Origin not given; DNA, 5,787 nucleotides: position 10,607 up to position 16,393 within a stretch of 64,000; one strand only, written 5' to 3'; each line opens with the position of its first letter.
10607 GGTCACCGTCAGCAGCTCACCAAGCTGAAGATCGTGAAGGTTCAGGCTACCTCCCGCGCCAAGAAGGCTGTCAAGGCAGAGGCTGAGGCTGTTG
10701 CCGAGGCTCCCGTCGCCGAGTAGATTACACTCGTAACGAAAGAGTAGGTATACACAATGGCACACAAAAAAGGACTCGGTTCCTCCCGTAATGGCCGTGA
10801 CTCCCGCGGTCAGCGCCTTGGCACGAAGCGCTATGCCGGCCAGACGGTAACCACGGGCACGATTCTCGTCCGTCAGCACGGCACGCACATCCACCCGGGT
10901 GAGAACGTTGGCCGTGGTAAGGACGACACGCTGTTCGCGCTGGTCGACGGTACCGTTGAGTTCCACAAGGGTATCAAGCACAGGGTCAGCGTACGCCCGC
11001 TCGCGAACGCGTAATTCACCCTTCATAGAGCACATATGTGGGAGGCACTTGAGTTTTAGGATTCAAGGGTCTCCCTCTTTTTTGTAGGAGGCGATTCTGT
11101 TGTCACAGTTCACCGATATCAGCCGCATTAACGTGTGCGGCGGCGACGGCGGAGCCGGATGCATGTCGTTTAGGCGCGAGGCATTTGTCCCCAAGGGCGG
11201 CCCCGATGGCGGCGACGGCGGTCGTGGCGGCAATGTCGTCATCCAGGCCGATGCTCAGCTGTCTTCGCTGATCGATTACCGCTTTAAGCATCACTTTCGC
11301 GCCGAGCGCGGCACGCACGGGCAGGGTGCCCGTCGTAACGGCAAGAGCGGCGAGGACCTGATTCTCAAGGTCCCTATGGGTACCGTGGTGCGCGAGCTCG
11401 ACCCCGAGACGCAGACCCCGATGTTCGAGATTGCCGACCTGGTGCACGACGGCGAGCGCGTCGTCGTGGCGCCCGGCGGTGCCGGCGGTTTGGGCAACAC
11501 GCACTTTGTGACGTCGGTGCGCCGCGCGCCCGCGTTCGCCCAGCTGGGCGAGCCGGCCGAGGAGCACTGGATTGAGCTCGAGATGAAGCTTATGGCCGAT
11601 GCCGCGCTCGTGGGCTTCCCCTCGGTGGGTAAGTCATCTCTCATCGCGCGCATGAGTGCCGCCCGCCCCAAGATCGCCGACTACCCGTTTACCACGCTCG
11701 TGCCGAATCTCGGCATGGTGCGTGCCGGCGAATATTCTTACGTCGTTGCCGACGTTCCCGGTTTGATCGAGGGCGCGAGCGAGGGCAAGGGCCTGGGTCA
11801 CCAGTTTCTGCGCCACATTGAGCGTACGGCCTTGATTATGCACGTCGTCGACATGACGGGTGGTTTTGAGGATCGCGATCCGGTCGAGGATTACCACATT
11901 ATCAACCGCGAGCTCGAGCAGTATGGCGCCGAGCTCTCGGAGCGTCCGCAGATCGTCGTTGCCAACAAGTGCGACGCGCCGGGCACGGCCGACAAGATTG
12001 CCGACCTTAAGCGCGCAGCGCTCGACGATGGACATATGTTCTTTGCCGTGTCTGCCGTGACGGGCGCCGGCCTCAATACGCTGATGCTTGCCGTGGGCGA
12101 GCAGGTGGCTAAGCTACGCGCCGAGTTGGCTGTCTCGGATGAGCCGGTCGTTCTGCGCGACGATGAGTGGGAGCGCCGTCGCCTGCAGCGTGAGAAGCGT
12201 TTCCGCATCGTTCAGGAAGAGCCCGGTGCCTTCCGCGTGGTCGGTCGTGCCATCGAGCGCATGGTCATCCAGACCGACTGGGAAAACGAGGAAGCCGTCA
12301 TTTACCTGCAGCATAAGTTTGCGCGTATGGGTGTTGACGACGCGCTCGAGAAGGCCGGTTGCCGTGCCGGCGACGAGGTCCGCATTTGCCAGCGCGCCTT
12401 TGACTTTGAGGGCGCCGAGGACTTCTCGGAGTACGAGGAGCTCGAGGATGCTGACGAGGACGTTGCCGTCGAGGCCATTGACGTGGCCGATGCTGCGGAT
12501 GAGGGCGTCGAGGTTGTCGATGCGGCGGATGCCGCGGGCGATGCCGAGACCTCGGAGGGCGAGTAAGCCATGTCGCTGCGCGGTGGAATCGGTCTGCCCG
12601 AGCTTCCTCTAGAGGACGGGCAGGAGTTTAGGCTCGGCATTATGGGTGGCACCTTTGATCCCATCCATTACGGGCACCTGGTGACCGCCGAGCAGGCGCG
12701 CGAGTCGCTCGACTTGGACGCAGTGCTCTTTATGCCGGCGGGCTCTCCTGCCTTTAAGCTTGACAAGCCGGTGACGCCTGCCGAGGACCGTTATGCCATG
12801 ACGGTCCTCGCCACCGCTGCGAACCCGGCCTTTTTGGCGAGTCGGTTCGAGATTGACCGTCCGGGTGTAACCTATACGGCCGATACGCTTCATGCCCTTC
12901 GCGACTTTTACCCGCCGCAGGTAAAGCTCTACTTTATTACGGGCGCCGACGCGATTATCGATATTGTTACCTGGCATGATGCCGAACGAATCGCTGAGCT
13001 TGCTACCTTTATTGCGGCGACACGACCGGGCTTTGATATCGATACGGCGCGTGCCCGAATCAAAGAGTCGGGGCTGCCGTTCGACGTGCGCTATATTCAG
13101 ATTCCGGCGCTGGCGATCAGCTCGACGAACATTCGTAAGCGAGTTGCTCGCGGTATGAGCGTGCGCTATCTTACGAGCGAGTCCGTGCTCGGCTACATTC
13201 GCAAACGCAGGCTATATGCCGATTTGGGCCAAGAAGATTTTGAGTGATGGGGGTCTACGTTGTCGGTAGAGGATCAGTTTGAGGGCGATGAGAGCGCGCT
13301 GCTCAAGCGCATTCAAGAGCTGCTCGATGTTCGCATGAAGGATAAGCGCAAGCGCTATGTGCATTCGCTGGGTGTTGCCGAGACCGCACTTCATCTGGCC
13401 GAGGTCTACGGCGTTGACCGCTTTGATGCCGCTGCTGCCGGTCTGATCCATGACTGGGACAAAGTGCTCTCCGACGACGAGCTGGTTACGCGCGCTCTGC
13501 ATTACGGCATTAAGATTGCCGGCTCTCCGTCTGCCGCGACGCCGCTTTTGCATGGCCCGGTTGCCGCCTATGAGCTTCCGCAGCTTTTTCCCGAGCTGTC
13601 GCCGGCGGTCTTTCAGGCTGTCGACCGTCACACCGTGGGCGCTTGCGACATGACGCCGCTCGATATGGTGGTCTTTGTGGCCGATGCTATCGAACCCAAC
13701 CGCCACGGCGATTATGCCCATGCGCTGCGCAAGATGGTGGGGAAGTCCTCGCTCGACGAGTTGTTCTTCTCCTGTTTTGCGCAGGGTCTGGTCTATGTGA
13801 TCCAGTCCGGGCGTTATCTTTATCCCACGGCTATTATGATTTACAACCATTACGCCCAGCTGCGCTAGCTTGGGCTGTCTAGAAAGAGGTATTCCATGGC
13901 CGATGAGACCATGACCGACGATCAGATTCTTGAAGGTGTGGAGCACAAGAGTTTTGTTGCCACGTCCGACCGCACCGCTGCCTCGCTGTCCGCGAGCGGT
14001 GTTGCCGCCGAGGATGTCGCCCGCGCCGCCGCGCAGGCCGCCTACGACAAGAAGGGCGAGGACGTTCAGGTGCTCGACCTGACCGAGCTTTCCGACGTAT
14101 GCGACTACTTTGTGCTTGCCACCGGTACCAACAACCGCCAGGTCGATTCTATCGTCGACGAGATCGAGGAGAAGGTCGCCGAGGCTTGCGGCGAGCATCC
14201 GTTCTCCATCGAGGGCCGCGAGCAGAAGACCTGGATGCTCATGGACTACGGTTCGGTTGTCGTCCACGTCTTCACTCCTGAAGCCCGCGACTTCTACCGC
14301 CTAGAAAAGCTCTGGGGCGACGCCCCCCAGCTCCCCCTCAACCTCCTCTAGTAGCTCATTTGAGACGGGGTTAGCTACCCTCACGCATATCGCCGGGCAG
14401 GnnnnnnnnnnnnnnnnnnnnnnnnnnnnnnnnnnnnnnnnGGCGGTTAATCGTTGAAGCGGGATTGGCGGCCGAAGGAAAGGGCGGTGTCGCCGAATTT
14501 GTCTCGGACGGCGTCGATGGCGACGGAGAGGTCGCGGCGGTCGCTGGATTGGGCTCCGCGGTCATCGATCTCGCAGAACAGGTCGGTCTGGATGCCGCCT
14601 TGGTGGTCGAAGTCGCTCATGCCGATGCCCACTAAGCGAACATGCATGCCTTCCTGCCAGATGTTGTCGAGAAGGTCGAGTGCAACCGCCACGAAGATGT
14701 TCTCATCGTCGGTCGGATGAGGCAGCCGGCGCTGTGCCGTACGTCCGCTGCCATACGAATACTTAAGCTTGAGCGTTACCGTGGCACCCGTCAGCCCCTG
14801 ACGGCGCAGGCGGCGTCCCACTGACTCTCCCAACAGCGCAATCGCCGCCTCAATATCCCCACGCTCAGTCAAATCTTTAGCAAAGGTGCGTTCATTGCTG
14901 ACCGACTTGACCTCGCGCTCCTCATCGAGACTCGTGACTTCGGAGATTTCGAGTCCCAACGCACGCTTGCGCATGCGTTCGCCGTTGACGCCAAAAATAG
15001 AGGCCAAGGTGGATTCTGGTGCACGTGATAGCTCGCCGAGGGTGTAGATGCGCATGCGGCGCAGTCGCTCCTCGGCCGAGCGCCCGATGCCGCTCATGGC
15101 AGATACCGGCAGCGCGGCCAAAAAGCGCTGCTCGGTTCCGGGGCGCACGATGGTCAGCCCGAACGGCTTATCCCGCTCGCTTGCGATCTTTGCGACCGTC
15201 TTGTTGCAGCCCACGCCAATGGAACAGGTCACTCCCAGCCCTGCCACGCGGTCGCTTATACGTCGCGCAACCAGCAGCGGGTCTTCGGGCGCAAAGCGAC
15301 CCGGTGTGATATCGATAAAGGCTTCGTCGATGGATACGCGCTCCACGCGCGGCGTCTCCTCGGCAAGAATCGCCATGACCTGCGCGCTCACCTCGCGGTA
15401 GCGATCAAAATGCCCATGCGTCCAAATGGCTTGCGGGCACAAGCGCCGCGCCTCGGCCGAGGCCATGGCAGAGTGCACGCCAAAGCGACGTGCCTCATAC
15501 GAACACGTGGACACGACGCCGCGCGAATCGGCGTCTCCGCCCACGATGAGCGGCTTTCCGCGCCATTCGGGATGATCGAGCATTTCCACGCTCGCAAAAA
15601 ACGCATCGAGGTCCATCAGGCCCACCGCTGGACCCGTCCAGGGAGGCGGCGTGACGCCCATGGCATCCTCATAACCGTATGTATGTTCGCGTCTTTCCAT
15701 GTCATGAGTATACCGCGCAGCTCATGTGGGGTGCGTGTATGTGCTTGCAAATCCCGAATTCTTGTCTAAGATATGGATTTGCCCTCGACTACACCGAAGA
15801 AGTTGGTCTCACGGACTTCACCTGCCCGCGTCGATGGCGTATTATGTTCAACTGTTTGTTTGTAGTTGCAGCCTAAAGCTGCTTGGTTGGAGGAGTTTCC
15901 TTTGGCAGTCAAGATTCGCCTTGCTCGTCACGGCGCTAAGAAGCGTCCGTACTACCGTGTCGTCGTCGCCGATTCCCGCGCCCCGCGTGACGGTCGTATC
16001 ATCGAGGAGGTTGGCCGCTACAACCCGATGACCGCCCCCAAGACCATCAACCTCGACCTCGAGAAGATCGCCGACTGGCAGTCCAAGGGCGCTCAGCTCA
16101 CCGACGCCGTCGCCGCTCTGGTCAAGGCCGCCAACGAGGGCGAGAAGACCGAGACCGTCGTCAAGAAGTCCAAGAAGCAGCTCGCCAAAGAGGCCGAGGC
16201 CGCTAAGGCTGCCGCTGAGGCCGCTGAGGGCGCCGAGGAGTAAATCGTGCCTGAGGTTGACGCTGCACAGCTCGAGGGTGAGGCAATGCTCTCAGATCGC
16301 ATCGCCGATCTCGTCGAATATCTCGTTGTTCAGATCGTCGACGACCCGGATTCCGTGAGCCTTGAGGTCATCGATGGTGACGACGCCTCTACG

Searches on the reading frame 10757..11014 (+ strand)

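Call 63: search_protein_families(library=pfam, proteins=[window:10757-11014:+])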
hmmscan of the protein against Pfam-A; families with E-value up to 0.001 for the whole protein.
window:10757-11014:+ (85 aa): 1 family
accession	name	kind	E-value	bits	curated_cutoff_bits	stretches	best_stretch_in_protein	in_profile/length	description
PF01016.24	Ribosomal_L27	-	1.2e-34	118.6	20.5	1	2-77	1-77/79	Ribosomal L27 protein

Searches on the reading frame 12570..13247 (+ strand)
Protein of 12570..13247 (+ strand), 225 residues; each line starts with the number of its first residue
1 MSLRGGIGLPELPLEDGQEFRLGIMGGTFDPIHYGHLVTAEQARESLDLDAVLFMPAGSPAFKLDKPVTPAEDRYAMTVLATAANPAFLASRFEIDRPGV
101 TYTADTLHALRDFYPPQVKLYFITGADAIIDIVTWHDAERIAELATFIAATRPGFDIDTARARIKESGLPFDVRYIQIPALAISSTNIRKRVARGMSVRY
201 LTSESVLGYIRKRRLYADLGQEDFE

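Call 19: search_protein_families(library=pfam, proteins=[window:12570-13247:+])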
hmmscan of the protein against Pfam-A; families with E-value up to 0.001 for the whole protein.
window:12570-13247:+ (225 aa): 1 family
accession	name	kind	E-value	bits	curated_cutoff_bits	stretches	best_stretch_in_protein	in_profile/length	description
PF01467.32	CTP_transf_like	-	3.2e-26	92.5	21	1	24-191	1-133/133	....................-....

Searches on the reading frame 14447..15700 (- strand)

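Call 19: search_protein_families(library=pfam, proteins=[window:14447-15700:-])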
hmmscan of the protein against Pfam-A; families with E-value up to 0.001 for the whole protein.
window:14447-15700:- (417 aa): 3 families
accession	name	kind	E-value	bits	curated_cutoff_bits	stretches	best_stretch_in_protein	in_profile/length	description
PF00817.25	IMS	-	9.5e-46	155.8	23.2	1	30-175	2-148/148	impB/mucB/samB family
PF11799.13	IMS_C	-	1.5e-30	106.3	20.7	1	265-374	2-109/109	impB/mucB/samB family C-terminal domain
PF11798.14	IMS_HHH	-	0.00038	21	24.4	0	187-214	1-28/32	IMS family HHH motif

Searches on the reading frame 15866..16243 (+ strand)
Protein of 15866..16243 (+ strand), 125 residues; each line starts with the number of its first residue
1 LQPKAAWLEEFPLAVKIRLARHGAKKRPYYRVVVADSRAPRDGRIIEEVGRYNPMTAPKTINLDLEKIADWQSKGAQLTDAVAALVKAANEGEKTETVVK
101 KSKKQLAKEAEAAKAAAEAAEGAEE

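Call 19: search_protein_families(library=pfam, proteins=[window:15866-16243:+])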
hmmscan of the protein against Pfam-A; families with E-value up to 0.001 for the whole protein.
window:15866-16243:+ (125 aa): 1 family
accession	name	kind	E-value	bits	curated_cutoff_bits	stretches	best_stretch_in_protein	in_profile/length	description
PF00886.24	Ribosomal_S16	-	1.1e-25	89.7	27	1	21-79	1-62/62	Ribosomal protein S16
